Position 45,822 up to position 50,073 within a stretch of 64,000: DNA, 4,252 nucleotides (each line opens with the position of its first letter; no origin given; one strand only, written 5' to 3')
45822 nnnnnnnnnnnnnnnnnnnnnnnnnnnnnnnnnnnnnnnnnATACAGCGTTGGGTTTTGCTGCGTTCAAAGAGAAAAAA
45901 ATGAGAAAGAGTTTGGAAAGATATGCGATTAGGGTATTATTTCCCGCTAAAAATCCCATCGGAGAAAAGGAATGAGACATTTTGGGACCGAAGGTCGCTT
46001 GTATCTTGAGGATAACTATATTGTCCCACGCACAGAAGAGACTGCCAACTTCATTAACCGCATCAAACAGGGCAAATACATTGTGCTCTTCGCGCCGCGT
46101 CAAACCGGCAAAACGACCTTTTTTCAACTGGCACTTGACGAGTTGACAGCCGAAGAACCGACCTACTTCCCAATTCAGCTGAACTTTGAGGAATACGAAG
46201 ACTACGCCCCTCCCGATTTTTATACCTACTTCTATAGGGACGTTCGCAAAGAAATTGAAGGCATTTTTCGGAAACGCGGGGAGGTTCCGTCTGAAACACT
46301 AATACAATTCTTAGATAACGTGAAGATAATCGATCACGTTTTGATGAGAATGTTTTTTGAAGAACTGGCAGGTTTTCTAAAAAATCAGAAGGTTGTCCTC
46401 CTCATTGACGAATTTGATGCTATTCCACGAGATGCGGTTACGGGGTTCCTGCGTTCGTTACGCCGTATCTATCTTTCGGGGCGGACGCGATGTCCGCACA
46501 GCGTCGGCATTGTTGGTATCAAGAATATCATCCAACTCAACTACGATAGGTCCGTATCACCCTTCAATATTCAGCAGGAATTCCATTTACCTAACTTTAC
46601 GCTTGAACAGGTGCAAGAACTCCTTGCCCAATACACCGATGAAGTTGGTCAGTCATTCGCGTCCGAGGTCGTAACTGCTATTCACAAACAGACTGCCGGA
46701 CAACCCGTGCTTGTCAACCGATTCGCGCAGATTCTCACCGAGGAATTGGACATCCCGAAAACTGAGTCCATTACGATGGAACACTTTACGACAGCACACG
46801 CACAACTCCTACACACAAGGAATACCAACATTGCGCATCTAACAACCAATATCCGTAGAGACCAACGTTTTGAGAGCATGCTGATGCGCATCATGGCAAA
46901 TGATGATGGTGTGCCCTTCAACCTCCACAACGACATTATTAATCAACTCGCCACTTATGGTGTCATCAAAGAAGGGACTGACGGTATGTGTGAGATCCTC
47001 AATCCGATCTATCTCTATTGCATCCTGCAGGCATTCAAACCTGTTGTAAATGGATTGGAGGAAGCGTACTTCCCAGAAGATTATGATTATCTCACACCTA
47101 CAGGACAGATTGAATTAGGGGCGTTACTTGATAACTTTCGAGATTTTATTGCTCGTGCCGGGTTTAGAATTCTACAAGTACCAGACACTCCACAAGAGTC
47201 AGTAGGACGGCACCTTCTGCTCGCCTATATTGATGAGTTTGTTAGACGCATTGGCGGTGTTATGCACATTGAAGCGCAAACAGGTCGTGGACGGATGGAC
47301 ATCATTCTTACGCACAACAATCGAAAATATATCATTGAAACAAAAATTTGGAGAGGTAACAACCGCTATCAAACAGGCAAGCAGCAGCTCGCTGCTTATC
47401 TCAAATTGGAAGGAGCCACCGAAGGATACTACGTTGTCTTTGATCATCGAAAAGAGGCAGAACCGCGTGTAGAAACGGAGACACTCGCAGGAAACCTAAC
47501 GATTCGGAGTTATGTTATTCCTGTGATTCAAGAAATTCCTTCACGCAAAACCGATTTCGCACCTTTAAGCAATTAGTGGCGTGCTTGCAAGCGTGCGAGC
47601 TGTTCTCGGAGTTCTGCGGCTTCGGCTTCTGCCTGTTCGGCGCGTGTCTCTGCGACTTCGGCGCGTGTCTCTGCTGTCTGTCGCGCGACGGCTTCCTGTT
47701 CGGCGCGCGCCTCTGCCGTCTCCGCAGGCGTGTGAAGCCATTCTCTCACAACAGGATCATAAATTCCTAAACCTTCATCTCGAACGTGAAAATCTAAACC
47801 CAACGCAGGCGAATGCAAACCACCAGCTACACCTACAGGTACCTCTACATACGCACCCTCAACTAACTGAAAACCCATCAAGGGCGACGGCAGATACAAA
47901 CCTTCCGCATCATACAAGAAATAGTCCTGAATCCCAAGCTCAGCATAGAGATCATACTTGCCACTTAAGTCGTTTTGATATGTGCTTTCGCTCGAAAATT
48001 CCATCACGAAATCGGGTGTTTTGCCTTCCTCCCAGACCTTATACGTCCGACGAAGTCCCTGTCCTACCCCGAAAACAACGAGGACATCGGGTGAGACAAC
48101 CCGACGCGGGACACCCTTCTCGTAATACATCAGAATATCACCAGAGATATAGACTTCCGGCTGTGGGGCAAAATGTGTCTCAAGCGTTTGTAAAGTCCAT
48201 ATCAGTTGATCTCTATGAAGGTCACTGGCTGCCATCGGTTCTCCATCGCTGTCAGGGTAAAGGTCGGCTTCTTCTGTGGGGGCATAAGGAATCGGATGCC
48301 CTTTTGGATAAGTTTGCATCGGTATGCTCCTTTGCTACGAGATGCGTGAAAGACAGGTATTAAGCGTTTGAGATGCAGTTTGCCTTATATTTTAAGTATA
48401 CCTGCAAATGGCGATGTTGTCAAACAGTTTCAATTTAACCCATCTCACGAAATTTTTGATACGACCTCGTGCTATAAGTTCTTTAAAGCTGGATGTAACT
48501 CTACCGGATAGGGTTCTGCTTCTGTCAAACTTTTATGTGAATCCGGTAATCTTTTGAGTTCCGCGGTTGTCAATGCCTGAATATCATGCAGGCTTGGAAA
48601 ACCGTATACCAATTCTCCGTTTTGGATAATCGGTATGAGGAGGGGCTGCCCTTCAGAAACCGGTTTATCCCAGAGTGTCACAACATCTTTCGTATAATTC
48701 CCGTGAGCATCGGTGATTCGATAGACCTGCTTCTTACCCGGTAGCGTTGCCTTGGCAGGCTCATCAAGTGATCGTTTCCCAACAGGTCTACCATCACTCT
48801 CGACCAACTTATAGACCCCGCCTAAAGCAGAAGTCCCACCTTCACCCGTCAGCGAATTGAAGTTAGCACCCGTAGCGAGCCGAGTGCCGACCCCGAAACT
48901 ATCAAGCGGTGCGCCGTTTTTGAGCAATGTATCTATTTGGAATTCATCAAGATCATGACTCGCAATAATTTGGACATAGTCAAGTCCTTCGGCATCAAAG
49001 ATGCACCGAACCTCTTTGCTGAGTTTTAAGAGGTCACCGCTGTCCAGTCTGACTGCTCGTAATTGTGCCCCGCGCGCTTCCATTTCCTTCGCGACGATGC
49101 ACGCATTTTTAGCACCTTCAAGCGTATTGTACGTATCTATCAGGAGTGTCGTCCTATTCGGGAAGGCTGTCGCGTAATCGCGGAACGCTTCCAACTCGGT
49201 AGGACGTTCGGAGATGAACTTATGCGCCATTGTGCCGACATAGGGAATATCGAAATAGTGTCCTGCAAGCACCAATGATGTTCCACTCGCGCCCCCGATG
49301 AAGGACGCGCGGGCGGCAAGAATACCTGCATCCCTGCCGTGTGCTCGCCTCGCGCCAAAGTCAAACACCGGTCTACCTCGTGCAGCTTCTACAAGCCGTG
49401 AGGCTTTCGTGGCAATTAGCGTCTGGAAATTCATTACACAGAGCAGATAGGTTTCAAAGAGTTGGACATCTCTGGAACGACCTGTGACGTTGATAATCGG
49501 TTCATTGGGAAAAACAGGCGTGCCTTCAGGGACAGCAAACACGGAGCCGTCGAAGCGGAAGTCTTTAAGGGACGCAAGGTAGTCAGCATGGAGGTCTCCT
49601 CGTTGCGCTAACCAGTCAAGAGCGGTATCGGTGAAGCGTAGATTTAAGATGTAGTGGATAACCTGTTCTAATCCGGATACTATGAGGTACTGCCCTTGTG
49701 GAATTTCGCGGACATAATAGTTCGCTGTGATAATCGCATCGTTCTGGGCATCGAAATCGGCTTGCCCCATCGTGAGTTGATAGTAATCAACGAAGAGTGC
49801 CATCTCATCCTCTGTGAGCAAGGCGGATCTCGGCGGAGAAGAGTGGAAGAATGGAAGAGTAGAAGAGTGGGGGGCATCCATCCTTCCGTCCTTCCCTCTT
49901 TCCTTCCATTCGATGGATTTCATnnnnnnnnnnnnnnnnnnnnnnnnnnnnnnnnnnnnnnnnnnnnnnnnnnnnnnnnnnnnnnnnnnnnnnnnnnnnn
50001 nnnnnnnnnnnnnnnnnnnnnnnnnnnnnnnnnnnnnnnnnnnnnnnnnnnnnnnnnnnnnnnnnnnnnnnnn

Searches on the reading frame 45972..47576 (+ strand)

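Call 27: search_protein_families(library=pfam, proteins=[window:45972-47576:+], max_evalue=0.00001)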
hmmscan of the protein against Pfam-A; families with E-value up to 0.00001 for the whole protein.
window:45972-47576:+ (534 aa): 2 families
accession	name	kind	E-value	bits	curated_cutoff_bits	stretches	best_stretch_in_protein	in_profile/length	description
PF14516.12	AAA_35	-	8.2e-14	51.6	27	1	15-337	11-316/331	AAA-like domain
PF13401.12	AAA_22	-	1.1e-06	29.4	27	1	33-173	4-113/130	AAA domain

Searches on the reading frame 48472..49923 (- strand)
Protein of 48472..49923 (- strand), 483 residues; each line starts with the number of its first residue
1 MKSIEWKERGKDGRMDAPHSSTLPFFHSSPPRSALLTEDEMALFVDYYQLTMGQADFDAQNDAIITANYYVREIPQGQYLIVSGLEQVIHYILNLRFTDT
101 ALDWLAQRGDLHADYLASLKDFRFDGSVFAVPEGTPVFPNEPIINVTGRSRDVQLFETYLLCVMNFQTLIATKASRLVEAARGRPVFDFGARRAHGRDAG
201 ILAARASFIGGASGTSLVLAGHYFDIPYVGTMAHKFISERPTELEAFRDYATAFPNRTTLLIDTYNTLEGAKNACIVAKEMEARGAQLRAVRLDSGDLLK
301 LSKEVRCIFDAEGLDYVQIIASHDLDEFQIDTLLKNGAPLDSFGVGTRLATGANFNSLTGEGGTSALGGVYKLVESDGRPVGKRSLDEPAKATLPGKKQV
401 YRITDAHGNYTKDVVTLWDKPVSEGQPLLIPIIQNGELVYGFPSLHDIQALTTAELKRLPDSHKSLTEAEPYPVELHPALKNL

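Call 27: search_protein_families(library=pfam, proteins=[window:48472-49923:-], max_evalue=0.00001)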
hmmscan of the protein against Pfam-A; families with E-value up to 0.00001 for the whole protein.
window:48472-49923:- (483 aa): 3 families
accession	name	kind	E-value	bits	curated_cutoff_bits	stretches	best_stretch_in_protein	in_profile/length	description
PF17767.7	NAPRTase_N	-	7.5e-28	97.8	32.6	1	43-165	1-125/125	Nicotinate phosphoribosyltransferase (NAPRTase) N-terminal domain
PF17956.6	NAPRTase_C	-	6.2e-14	52.9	23.3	1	426-483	53-110/111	Nicotinate phosphoribosyltransferase C-terminal domain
PF04095.22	NAPRTase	-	1.1e-09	38.9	20.8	1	187-395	4-223/239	Nicotinate phosphoribosyltransferase (NAPRTase) family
